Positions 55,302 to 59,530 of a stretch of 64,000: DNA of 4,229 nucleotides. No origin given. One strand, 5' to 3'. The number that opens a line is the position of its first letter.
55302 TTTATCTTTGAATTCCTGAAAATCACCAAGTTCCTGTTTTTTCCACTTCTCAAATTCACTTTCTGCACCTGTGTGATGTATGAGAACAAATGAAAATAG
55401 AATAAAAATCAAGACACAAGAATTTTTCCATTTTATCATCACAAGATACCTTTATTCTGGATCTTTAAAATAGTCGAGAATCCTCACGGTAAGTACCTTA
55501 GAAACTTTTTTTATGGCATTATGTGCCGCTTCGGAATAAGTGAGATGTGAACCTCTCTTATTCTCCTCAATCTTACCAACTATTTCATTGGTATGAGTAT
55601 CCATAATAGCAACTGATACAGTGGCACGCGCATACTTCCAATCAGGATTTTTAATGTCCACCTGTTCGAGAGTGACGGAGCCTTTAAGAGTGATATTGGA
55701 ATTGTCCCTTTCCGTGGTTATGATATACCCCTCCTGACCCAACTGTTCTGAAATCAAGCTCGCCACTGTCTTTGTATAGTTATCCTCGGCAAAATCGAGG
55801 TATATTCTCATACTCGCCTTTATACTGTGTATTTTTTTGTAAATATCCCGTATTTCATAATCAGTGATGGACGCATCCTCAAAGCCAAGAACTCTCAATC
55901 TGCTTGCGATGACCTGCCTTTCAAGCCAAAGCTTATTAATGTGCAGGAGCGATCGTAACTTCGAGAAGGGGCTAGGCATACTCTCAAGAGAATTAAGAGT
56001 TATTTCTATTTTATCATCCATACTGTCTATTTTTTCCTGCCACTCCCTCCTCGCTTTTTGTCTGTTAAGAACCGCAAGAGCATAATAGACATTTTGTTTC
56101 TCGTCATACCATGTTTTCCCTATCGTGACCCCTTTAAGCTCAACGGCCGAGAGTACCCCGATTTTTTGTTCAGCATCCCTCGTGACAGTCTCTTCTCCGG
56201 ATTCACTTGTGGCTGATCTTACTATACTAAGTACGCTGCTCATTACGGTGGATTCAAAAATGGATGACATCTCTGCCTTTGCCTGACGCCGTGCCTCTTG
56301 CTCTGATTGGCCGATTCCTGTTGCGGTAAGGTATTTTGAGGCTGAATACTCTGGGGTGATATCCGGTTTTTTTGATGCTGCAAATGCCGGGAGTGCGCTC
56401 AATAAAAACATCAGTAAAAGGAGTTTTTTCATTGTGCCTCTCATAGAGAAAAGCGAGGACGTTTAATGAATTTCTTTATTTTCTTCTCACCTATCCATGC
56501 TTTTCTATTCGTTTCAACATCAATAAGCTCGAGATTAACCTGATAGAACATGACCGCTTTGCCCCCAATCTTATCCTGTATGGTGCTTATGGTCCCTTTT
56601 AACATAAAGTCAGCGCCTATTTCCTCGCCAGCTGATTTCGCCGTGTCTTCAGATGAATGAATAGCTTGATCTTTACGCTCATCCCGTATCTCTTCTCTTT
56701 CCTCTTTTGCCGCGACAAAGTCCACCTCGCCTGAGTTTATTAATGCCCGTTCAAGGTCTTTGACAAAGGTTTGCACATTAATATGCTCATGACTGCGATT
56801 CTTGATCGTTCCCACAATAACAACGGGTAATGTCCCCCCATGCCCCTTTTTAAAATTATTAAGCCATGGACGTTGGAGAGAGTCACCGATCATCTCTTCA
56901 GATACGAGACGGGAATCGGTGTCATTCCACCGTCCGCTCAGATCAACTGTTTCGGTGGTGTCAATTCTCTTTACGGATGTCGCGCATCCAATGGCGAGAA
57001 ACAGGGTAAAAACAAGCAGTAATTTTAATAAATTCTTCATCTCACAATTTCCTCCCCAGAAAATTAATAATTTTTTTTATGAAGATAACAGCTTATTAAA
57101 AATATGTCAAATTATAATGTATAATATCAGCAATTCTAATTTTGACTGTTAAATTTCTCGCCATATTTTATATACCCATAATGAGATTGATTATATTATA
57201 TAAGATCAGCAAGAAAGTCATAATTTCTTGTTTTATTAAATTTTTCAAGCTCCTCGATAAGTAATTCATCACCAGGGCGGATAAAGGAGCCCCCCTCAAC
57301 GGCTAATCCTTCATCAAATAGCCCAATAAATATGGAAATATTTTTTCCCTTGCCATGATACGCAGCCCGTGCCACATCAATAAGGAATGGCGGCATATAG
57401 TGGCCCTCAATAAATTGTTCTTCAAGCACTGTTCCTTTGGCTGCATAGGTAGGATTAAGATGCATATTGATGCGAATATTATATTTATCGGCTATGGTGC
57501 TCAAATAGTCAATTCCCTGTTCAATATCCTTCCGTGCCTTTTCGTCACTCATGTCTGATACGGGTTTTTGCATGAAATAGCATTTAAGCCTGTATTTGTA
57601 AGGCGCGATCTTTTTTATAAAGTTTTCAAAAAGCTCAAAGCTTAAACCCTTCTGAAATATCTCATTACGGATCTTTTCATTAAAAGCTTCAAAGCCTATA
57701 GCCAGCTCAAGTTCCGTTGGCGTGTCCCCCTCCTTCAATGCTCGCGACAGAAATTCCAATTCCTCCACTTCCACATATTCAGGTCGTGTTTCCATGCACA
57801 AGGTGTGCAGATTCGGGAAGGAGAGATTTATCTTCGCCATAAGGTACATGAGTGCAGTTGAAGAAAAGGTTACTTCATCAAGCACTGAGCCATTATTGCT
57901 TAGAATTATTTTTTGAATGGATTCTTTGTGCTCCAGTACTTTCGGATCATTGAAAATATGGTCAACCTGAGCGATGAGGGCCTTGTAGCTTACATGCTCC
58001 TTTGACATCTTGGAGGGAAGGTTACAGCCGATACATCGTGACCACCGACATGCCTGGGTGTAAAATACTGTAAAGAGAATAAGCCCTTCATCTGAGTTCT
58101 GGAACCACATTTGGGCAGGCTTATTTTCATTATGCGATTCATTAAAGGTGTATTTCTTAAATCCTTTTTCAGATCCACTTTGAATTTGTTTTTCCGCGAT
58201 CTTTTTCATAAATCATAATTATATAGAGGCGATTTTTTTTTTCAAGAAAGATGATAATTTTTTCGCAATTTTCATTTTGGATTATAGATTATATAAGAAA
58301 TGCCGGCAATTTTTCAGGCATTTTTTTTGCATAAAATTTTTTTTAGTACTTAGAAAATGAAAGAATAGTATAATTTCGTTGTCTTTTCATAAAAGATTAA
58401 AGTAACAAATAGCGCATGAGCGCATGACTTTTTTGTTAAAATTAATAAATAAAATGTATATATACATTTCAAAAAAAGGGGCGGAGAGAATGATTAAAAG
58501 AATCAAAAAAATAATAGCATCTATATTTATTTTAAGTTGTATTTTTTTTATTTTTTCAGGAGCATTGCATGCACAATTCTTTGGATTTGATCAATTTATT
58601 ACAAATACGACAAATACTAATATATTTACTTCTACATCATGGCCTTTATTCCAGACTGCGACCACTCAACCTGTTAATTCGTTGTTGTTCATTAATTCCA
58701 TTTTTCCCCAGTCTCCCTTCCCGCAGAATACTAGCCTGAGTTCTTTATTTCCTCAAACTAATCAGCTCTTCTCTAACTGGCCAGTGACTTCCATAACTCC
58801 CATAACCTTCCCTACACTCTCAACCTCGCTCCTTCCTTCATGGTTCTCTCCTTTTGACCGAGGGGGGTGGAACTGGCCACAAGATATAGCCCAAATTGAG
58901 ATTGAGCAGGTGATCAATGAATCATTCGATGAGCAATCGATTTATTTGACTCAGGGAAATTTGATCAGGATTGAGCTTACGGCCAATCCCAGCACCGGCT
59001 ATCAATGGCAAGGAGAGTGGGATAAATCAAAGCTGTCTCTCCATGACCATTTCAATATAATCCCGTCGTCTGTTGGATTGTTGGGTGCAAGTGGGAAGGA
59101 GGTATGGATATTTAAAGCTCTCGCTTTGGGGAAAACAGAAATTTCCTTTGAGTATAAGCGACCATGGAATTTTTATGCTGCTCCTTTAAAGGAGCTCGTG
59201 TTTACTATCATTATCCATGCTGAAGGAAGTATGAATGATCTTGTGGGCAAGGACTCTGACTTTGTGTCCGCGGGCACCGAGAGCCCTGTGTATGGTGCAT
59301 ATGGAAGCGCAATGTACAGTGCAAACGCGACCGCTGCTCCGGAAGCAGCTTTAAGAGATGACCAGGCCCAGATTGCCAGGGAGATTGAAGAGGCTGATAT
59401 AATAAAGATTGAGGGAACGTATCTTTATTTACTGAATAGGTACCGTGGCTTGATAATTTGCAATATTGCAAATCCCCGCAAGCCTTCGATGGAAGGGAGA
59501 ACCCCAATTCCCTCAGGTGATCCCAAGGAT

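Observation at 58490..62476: Large secreted protein (about 1330 aa) fusing a chagasin-like cysteine-protease inhibitor domain to a Beta_propel-type propeller; a 726-aa paralog lies at 22334..24514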

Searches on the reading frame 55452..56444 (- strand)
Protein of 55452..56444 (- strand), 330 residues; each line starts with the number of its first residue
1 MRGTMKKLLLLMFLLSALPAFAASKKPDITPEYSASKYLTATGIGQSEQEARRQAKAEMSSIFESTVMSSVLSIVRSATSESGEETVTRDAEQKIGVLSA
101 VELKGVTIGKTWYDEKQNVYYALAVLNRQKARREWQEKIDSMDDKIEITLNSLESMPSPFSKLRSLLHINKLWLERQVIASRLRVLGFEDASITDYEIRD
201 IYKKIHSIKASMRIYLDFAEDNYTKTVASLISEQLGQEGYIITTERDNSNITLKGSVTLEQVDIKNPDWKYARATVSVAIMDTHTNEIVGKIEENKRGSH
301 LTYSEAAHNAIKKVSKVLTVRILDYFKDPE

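Call 15: search_protein_families(library=pfam, proteins=[window:55452-56444:-], max_evalue=0.001)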
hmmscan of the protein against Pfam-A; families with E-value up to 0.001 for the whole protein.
window:55452-56444:- (330 aa): 1 family
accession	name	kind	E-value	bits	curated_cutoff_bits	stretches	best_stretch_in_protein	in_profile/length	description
PF02169.21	LPP20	-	1.7e-07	32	25.9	1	29-126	5-96/97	LPP20 lipoprotein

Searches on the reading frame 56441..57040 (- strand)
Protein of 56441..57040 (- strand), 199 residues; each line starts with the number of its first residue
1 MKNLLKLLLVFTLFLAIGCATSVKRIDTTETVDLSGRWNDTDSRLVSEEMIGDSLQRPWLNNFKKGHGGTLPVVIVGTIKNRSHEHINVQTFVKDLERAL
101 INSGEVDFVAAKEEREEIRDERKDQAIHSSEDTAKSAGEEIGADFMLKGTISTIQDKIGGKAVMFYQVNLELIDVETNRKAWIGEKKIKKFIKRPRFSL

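Call 15: search_protein_families(library=pfam, proteins=[window:56441-57040:-], max_evalue=0.001)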
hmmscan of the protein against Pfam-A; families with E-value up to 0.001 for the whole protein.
window:56441-57040:- (199 aa): 2 families
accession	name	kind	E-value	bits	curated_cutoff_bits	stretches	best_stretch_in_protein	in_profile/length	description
PF13036.11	LpoB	-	4.2e-42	143.9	22.3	1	42-188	1-147/147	Peptidoglycan-synthase activator LpoB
PF11684.13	DUF3280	-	3.4e-06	27.8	30.1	1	82-183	22-113/138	Protein of unknown function (DUF2380)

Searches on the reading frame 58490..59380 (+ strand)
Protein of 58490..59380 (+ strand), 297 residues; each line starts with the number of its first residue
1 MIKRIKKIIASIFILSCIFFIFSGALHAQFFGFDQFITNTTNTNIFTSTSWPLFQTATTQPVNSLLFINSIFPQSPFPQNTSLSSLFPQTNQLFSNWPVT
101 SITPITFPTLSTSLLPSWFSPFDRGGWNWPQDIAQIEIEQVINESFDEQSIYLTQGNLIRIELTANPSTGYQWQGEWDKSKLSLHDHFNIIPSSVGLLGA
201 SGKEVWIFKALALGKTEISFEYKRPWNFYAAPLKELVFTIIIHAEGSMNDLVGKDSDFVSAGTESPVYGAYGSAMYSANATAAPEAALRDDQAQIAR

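Call 6: search_protein_families(library=pfam, proteins=[window:58490-59380:+], max_evalue=1)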
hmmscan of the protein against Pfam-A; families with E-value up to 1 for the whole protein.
window:58490-59380:+ (297 aa): 1 family
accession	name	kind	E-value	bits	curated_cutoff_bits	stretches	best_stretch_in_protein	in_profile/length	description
PF09394.16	Inhibitor_I42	-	4.3e-20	72.2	27.2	1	153-239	2-90/91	Chagasin family peptidase inhibitor I42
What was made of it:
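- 58577..58885 (+): Uncharged low-complexity N-terminal tail, residues 30-132, rich in T/F/S/P/N with 4 charged residues in 103. No Pfam match. Probably disordered; function unknown. Pfam on residues 1-297 found only I42 (call 6).
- On Chagasin family, MEROPS I42 / Pfam PF09394: 72.2 bits on the isolated N-terminal part (call 6).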
